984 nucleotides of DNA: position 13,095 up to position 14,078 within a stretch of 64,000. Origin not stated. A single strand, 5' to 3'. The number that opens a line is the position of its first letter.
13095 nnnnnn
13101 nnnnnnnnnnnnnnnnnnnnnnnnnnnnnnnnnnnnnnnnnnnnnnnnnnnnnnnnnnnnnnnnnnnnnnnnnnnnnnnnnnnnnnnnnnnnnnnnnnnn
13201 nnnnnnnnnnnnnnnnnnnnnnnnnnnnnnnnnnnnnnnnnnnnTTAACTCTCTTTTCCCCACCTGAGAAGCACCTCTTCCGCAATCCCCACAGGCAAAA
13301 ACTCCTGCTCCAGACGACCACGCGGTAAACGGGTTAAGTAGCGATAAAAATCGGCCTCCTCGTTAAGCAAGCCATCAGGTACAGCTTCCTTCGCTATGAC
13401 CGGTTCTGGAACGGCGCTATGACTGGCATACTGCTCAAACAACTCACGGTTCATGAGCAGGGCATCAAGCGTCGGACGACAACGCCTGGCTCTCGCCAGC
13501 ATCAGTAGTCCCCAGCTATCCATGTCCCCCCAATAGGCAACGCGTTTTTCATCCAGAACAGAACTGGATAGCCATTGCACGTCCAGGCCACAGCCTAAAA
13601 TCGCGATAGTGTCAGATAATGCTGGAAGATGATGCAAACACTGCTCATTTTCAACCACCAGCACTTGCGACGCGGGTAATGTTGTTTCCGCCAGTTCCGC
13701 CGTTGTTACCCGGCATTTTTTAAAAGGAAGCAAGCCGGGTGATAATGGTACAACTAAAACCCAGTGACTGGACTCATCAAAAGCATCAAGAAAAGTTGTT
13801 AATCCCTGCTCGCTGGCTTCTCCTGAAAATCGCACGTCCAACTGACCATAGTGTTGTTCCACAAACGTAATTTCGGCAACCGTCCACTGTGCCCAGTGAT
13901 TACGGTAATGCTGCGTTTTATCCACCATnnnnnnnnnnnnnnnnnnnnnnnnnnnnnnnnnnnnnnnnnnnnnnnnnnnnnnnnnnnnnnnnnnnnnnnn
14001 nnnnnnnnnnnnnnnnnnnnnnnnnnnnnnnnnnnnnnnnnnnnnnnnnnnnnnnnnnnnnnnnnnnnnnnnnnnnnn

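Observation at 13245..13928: Standalone Toprim-like protein lacking the usual partner domains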

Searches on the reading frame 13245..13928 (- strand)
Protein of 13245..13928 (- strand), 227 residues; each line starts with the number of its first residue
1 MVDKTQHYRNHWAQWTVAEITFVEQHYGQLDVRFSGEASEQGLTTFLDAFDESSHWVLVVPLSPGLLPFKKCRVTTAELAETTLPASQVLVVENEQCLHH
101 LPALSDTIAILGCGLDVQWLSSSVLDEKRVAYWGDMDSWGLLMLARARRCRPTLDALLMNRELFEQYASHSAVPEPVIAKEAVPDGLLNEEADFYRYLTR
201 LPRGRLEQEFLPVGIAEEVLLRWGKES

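Call 4: search_protein_families(proteins=[window:13245-13928:-], library=ncbifam, max_evalue=0.01)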
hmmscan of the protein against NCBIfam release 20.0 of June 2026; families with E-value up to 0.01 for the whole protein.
window:13245-13928:- (227 aa): 0 families

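Call 5: search_protein_families(proteins=[window:13245-13928:-], library=padloc, max_evalue=0.1)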
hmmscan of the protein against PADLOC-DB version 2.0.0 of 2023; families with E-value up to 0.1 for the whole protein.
window:13245-13928:- (227 aa): 8 families
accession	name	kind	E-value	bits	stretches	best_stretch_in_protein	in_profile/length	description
PDLC00532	JetD1|JetD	-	1.6e-101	337.8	1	30-226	185-381/383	DUF2220; DUF3322; DUF2399 domain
PDLC00523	JetD1|JetD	-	1.1e-42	144.4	1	30-225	195-395/398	DUF2220; DUF3322; DUF2399 domain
PDLC00530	JetD1|JetD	-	1.6e-34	117.9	1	56-222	214-385/391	DUF2220; DUF3322; DUF2399 domain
PDLC00522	JetD1|JetD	-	7.7e-26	89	1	69-220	227-376/382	DUF2220; DUF3322; DUF2399 domain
PDLC00520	JetD1|JetD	-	5.6e-18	63.1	1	81-222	231-384/398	DUF2220; DUF3322; DUF2399 domain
PDLC00533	JetD1|JetD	-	8.1e-07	26.4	1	128-210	319-404/409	DUF2220; DUF3322; DUF2399 domain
PDLC00594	JetD3|JetD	-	0.0022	15.5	1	72-151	174-264/345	DUF2239; DUF2220 domain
PDLC00527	JetD1|JetD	-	0.026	11.6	1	118-156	286-322/387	DUF2220; DUF3322; DUF2399 domain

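Call 7: profile_search(protein=window:13245-13928:-)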
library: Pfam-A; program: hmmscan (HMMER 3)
A. the first sequence (227 residues): domains with independent E <= 10: 1; with E <= 0.001: 1
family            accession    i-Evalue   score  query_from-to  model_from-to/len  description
JetD_C            PF09983.15    3.7e-42   144.1      50-219         2-178/179  Wadjet protein JetD, C-terminal

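Call 19: search_solved_structures(query=window:13245-13928:-, show_alignments=1)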
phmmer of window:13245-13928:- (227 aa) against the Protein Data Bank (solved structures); distinct sequences matched with E-value up to 0.001: 3.
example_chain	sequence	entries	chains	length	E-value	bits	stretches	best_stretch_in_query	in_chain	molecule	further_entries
8q72_M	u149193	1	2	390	2.2e-130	436.2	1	29-227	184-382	JetD(E248A)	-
7til_A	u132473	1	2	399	6.1e-79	267.9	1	30-224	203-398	JetD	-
8b7f_A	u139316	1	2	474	0.00068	22.4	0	78-218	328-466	Ubiquitin-like protein SMT3,MksG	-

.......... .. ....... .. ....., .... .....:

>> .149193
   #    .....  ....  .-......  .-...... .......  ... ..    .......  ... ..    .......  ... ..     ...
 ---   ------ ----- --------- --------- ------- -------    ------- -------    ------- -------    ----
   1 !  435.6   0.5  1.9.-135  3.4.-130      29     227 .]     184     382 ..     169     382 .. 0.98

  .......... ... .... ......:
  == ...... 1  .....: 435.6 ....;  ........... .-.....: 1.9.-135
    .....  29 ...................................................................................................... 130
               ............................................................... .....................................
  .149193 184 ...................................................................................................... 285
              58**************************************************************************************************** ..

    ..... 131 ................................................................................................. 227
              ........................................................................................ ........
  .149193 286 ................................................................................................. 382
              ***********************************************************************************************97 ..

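Call 31: find_homologous_proteins(query=window:13245-13928:-, max_evalue=1e-10)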
Query window:13245-13928:- (227 aa): 825 proteins with E <= 1e-10 among 1365 candidates; the best 120 are listed.
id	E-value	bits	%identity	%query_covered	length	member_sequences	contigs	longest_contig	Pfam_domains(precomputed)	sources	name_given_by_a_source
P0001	9.6e-150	514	100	100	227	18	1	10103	PF09983.16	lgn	-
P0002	4.9e-149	512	100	100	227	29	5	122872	PF09983.16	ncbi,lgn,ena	-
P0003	3.6e-126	437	99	87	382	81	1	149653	PF11795.14,PF09983.16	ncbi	ncbi:TPA: DUF3322 domain-containing protein [Escherichia coli]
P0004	2.3e-124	431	98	87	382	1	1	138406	PF11795.14,PF09983.16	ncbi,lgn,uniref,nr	ncbi:hypothetical protein ECIG_04713 [Escherichia coli M605]|uniref:Wadjet protein JetD C-terminal d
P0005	1.1e-116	406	92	86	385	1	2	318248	PF11795.14,PF09983.16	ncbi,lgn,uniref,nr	ncbi:DUF3322 domain-containing protein [Salmonella enterica]|uniref:DUF3322 domain-containing protei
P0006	1.6e-116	406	92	86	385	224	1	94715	PF11795.14,PF09983.16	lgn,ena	-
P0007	3.7e-116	405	90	87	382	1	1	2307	PF11795.14,PF09983.16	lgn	-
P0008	3.8e-116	404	90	87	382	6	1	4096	PF11795.14,PF09983.16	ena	-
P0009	3.9e-115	401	90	87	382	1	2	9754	PF11795.14,PF09983.16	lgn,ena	-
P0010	6.1e-115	401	88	87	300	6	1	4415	PF11795.14,PF09983.16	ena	-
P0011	7.0e-115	400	90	86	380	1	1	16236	PF11795.14,PF09983.16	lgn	-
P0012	1.2e-114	400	89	87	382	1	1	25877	PF11795.14,PF09983.16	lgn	-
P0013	2.3e-114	399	89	87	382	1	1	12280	PF11795.14,PF09983.16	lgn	-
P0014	2.3e-114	399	89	87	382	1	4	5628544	PF11795.14,PF09983.16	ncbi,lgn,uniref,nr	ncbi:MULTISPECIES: DUF3322 domain-containing protein [Klebsiella]|uniref:DUF3322 domain-containing p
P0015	3.4e-114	398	90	86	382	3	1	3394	PF11795.14,PF09983.16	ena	-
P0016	5.1e-114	397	90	87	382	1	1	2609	PF11795.14,PF09983.16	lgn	-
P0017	6.5e-114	397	88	87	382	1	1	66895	PF11795.14,PF09983.16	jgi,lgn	jgi:hypothetical protein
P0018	6.6e-114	397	88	87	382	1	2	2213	PF11795.14,PF09983.16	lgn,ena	-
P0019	7.6e-114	397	89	87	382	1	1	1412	PF11795.14,PF09983.16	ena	-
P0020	7.6e-114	397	89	87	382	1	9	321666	PF11795.14,PF09983.16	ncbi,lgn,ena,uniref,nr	ncbi:DUF3322 domain-containing protein [Klebsiella variicola]|uniref:DUF3322 domain-containing prote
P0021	7.6e-114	397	89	87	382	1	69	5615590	PF11795.14,PF09983.16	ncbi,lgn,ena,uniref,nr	ncbi:TPA: hypothetical protein M4147_004217 [Klebsiella variicola]|uniref:DUF3322 domain-containing 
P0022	7.6e-114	397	89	87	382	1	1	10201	PF11795.14,PF09983.16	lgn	-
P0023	7.8e-114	397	89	87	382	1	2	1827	PF11795.14,PF09983.16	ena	-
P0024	7.9e-114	397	89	87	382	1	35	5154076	PF11795.14,PF09983.16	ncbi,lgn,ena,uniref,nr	ncbi:TPA: hypothetical protein NPP28_003685 [Klebsiella quasipneumoniae subsp. similipneumoniae]|uni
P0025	9.3e-114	397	89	87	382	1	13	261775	PF11795.14,PF09983.16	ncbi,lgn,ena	ncbi:DUF3322 domain-containing protein [Klebsiella variicola]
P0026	1.8e-113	396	84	91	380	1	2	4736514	PF11795.14,PF09983.16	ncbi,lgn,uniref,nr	ncbi:hypothetical protein L370_00567 [Enterobacter sp. MGH 24]|uniref:DUF3322 domain-containing prot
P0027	2.0e-113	396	89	87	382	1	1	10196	PF11795.14,PF09983.16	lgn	-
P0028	2.0e-113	396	89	87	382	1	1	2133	PF11795.14,PF09983.16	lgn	-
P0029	2.4e-113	395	88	87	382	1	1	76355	PF11795.14,PF09983.16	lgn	-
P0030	3.4e-113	395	88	87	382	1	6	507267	PF11795.14,PF09983.16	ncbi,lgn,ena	ncbi:TPA: DUF3322 domain-containing protein [Klebsiella variicola subsp. variicola]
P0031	3.6e-113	395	89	87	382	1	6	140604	PF11795.14,PF09983.16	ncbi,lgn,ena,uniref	ncbi:DUF3322 domain-containing protein [Phytobacter diazotrophicus]|uniref:DUF3322 domain-containing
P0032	4.6e-113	394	90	86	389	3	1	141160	PF11795.14,PF09983.16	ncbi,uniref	ncbi:DUF3322 domain-containing protein [Enterobacter ludwigii]|uniref:DUF3322 domain-containing prot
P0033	6.6e-113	394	88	86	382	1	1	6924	PF11795.14,PF09983.16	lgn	-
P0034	8.3e-113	394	88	87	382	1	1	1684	PF11795.14,PF09983.16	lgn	-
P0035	9.3e-113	393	89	87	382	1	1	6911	PF11795.14,PF09983.16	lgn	-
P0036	9.9e-113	393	88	87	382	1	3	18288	PF11795.14,PF09983.16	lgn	-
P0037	9.9e-113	393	88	87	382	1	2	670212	PF11795.14,PF09983.16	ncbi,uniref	ncbi:DUF3322 domain-containing protein [Klebsiella variicola]|uniref:DUF3322 domain-containing prote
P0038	1.0e-112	393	88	87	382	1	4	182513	PF11795.14,PF09983.16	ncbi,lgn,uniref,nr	ncbi:DUF3322 domain-containing protein [Klebsiella pneumoniae]|uniref:DUF3322 domain-containing prot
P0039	1.0e-112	393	88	87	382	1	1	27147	PF11795.14,PF09983.16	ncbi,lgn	ncbi:TPA: DUF3322 domain-containing protein [Klebsiella pneumoniae]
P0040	1.0e-112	393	88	87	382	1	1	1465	PF11795.14,PF09983.16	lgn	-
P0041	1.0e-112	393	88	87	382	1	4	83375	PF11795.14,PF09983.16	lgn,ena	-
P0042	1.0e-112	393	88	87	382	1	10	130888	PF11795.14,PF09983.16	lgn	-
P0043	1.0e-112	393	88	87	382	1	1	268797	PF11795.14,PF09983.16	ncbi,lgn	ncbi:TPA: DUF3322 domain-containing protein [Klebsiella pneumoniae]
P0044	1.0e-112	393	88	87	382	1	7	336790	PF11795.14,PF09983.16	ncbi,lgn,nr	ncbi:DUF3322 domain-containing protein [Klebsiella pneumoniae]|nr:hypothetical protein [Klebsiella p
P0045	1.0e-112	393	88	87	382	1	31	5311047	PF11795.14,PF09983.16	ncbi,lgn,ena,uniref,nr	ncbi:DUF3322 domain-containing protein [Klebsiella pneumoniae]|uniref:DUF3322 domain-containing prot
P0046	1.0e-112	393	88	87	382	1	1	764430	PF11795.14,PF09983.16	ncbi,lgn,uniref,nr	ncbi:hypothetical protein NUKP104_16690 [Klebsiella variicola]|uniref:DUF3322 domain-containing prot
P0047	1.2e-112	393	88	87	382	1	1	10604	PF11795.14,PF09983.16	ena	-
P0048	1.4e-112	393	88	87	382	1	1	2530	PF11795.14,PF09983.16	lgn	-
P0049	1.4e-112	393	88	87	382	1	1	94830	PF11795.14,PF09983.16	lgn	-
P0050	1.9e-112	392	88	87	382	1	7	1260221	PF11795.14,PF09983.16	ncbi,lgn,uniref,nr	ncbi:TPA: hypothetical protein NPP61_004521 [Klebsiella variicola subsp. variicola]|uniref:DUF3322 d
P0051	2.0e-112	392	88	87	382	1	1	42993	PF11795.14,PF09983.16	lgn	-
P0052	2.8e-112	392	88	87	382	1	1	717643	PF11795.14,PF09983.16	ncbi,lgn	ncbi:TPA: DUF3322 domain-containing protein [Klebsiella variicola]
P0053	2.8e-112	392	88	87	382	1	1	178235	PF11795.14,PF09983.16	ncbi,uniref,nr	ncbi:DUF3322 domain-containing protein [Klebsiella variicola]|uniref:DUF3322 domain-containing prote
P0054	3.1e-112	392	88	87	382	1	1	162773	PF11795.14,PF09983.16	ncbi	ncbi:TPA: DUF3322 domain-containing protein [Klebsiella variicola subsp. variicola]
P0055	3.7e-112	391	88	87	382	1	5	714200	PF11795.14,PF09983.16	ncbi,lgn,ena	ncbi:TPA: DUF3322 domain-containing protein [Klebsiella variicola subsp. variicola]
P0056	4.4e-112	391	88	87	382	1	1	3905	PF11795.14,PF09983.16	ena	-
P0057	5.1e-112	391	88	87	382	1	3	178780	PF11795.14,PF09983.16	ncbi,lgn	ncbi:TPA: DUF3322 domain-containing protein [Klebsiella variicola]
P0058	5.1e-112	391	88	87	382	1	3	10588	PF11795.14,PF09983.16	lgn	-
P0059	5.2e-112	391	88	87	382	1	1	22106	PF11795.14,PF09983.16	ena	-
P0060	6.9e-112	391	88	87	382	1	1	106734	PF11795.14,PF09983.16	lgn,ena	-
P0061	7.1e-112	390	88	87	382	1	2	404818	PF11795.14,PF09983.16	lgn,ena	-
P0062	7.2e-112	390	88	87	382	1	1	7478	PF11795.14,PF09983.16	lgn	-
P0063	9.6e-112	390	88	87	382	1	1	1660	PF11795.14,PF09983.16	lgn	-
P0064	9.6e-112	390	88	87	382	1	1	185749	PF11795.14,PF09983.16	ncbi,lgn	ncbi:TPA: DUF3322 domain-containing protein [Klebsiella pneumoniae]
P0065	1.1e-111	390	89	86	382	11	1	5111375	PF11795.14,PF09983.16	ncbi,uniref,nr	ncbi:DUF3322 domain-containing protein [Pectobacterium brasiliense]|uniref:DUF3322 domain-containing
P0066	1.3e-111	390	88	87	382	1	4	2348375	PF11795.14,PF09983.16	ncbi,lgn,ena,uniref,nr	ncbi:Uncharacterized protein conserved in bacteria [Klebsiella pneumoniae]|uniref:Uncharacterized pr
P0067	1.4e-111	390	88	87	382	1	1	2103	PF11795.14,PF09983.16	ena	-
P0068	1.4e-111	390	88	87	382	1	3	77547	PF11795.14,PF09983.16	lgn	-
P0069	1.4e-111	390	88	86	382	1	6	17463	PF11795.14,PF09983.16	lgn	-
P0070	1.5e-111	389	88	87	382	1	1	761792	PF11795.14,PF09983.16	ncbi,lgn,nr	ncbi:TPA: hypothetical protein PC648_000492 [Klebsiella variicola]|nr:hypothetical protein [Klebsiel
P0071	1.8e-111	389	88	87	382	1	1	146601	PF11795.14,PF09983.16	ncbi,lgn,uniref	ncbi:DUF3322 domain-containing protein [Klebsiella sp. JB_Kp010]|uniref:DUF3322 domain-containing pr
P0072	1.8e-111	389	88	87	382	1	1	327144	PF11795.14,PF09983.16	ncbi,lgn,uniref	ncbi:DUF3322 domain-containing protein [Klebsiella pneumoniae]|uniref:DUF3322 domain-containing prot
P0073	2.9e-111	388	88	86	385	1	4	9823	PF11795.14,PF09983.16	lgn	-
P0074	3.4e-111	388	89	86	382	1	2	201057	PF11795.14,PF09983.16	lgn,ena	-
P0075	3.8e-111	388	88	87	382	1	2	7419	PF11795.14,PF09983.16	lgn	-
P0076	4.7e-111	388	87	87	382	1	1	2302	PF11795.14,PF09983.16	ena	-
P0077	6.5e-111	387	88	87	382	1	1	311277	PF11795.14,PF09983.16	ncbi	-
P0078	1.4e-110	386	82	91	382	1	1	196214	PF11795.14,PF09983.16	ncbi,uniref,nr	ncbi:hypothetical protein A9B99_16950 [Mangrovibacter phragmitis]|uniref:DUF3322 and DUF2220 domain-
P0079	2.1e-110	386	89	86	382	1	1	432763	PF11795.14,PF09983.16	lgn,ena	-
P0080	5.0e-110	384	82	91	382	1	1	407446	PF11795.14,PF09983.16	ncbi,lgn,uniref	ncbi:DUF3322 domain-containing protein [Mangrovibacter phragmitis]|uniref:DUF3322 domain-containing 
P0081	7.7e-110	384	83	90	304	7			PF11795.14,PF09983.16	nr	nr:Wadjet anti-phage system protein JetD domain-containing protein [Mangrovibacter sp. MFB070]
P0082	8.7e-110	384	88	86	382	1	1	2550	PF11795.14,PF09983.16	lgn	-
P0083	1.3e-109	383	83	90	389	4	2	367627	PF11795.14,PF09983.16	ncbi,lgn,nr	ncbi:DUF3322 domain-containing protein [Yersinia enterocolitica]|nr:hypothetical protein [Yersinia e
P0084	6.2e-109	381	88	85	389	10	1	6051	PF11795.14,PF09983.16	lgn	-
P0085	1.3e-108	380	82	90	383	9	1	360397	PF11795.14,PF09983.16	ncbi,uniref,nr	ncbi:DUF3322 domain-containing protein [Serratia marcescens]|uniref:DUF3322 domain-containing protei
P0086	1.2e-107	377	86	85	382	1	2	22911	PF11795.14,PF09983.16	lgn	-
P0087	2.8e-107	375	87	85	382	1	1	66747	PF11795.14,PF09983.16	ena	-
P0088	3.1e-107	375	85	86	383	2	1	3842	PF11795.14,PF09983.16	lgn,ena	-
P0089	3.5e-107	375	82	90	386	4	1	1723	PF11795.14,PF09983.16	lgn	-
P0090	3.8e-107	375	79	92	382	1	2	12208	PF11795.14,PF09983.16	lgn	-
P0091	4.2e-107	375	84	86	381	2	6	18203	PF11795.14,PF09983.16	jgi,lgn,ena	jgi:hypothetical protein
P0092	5.2e-106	371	86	85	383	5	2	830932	PF11795.14,PF09983.16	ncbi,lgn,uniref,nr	ncbi:DUF3322 domain-containing protein [Serratia quinivorans]|uniref:DUF3322 domain-containing prote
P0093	8.1e-106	371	86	86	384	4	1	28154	PF11795.14,PF09983.16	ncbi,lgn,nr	ncbi:hypothetical protein MXZ45_004435 [Salmonella enterica]|nr:hypothetical protein [Salmonella ent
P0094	1.1e-105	370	86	85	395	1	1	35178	PF11795.14,PF09983.16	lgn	-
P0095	1.1e-105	370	86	86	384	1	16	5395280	PF11795.14,PF09983.16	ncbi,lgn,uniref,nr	ncbi:hypothetical protein C0Z46_11740 [Salmonella enterica]|uniref:DUF3322 and DUF2220 domain-contai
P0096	1.1e-105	370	86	86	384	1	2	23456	PF11795.14,PF09983.16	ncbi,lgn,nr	ncbi:hypothetical protein CBX60_26215 [Salmonella enterica subsp. enterica serovar Pensacola]|nr:hyp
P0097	1.5e-105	370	86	86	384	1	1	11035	PF11795.14,PF09983.16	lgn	-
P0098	1.7e-105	370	86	85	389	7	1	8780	PF11795.14,PF09983.16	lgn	-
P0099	2.3e-105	369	85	85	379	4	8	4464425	PF11795.14,PF09983.16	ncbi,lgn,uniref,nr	ncbi:DUF3322 domain-containing protein [Pectobacterium aquaticum]|uniref:DUF3322 and DUF2220 domain-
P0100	2.9e-105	369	86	86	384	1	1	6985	PF11795.14,PF09983.16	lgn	-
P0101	2.9e-105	369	86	86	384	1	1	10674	PF11795.14,PF09983.16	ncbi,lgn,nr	ncbi:hypothetical protein S726_005277 [Salmonella enterica subsp. enterica]|nr:hypothetical protein 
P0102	2.9e-105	369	86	86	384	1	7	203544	PF11795.14,PF09983.16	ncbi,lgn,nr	ncbi:TPA: DUF3322 domain-containing protein [Salmonella enterica subsp. enterica serovar Muenchen]|n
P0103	3.0e-105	369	86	86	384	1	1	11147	PF11795.14,PF09983.16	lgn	-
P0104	3.5e-105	369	86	86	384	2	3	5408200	PF11795.14,PF09983.16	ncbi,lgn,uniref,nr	ncbi:hypothetical protein AAN93_005047 [Salmonella enterica subsp. enterica]|uniref:Uncharacterized 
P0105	4.5e-105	368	85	86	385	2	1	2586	PF11795.14,PF09983.16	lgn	-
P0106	1.8e-104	366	85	86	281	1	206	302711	PF11795.14,PF09983.16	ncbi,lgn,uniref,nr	ncbi:hypothetical protein G3601_002933 [Salmonella enterica]|uniref:Wadjet protein JetD C-terminal d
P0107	2.0e-104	366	85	86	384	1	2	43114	PF11795.14,PF09983.16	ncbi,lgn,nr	ncbi:DUF3322 domain-containing protein [Salmonella enterica subsp. enterica serovar Sandiego]|nr:hyp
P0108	3.2e-104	365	88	81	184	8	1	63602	PF09983.16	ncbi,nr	ncbi:TPA: hypothetical protein QH731_002883, partial [Klebsiella variicola]|nr:hypothetical protein 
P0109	7.7e-104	364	83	85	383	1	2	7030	PF11795.14,PF09983.16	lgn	-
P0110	7.4e-102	358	81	86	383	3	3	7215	PF11795.14,PF09983.16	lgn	-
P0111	1.1e-86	308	71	87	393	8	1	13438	PF11795.14,PF09983.16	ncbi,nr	ncbi:DUF2220 family protein [Xenorhabdus sp. IM139775]|nr:Wadjet anti-phage system protein JetD doma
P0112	1.3e-86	308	85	74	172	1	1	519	PF09983.16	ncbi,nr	ncbi:hypothetical protein KQ096_005485, partial [Salmonella enterica]|nr:hypothetical protein [Salmo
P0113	2.7e-86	307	69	87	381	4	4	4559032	PF11795.14,PF09983.16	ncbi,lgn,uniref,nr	ncbi:Wadjet anti-phage system protein JetD domain-containing protein [Xenorhabdus griffiniae]|uniref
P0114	3.0e-84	300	69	85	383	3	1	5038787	PF11795.14,PF09983.16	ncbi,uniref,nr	ncbi:hypothetical protein HF675_20805 [Serratia sp. JUb9]|uniref:Wadjet anti-phage system protein Je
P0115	3.2e-83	297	69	87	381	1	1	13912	PF11795.14,PF09983.16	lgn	-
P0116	2.6e-81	291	68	86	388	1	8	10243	PF11795.14,PF09983.16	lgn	-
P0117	2.5e-80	287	67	86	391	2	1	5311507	PF11795.14,PF09983.16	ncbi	ncbi:Wadjet anti-phage system protein JetD domain-containing protein [Serratia sp. D1N4]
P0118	2.8e-80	287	67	85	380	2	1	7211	PF11795.14,PF09983.16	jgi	jgi:hypothetical protein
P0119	7.4e-80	286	66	86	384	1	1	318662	PF11795.14,PF09983.16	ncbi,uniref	ncbi:DUF3322 domain-containing protein [Pantoea sp. B65]|uniref:DUF3322 domain-containing protein n=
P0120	1.4e-79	285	64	86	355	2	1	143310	PF11795.14,PF09983.16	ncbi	-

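Call 44: predict_structure(alignment_id=A3)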
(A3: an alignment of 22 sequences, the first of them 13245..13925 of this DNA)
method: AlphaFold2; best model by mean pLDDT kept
length: 226 residues; sequences in the alignment: 22
mean_pLDDT: 60.1   pTM: 0.58
mean pLDDT of the five models: 60.1, 57.8, 55.9, 55.8, 55.0
residues with pLDDT >= 90: 19; 70-90: 70; 50-70: 45; < 50: 92
segments of 3 or more residues with pLDDT < 50: 1-57, 61-81, 93-102
pLDDT, mean of each block of 10 residues (from residue 1): 31 24 25 30 42 48 38 42 50 43 58 63 75 84 86 85 89 76 90 92 79 68 68
secondary structure, 60 per line:
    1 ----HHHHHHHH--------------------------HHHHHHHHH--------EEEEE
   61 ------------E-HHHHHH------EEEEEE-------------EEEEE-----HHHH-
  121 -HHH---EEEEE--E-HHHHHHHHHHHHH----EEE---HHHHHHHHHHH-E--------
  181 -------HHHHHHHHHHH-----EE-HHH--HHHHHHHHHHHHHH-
elements in order: H5-12 H39-47 E56-60 H75-80 E87-92 E106-110 H116-119 E128-132 H137-149 E154-156 H160-170 H188-198 H212-225
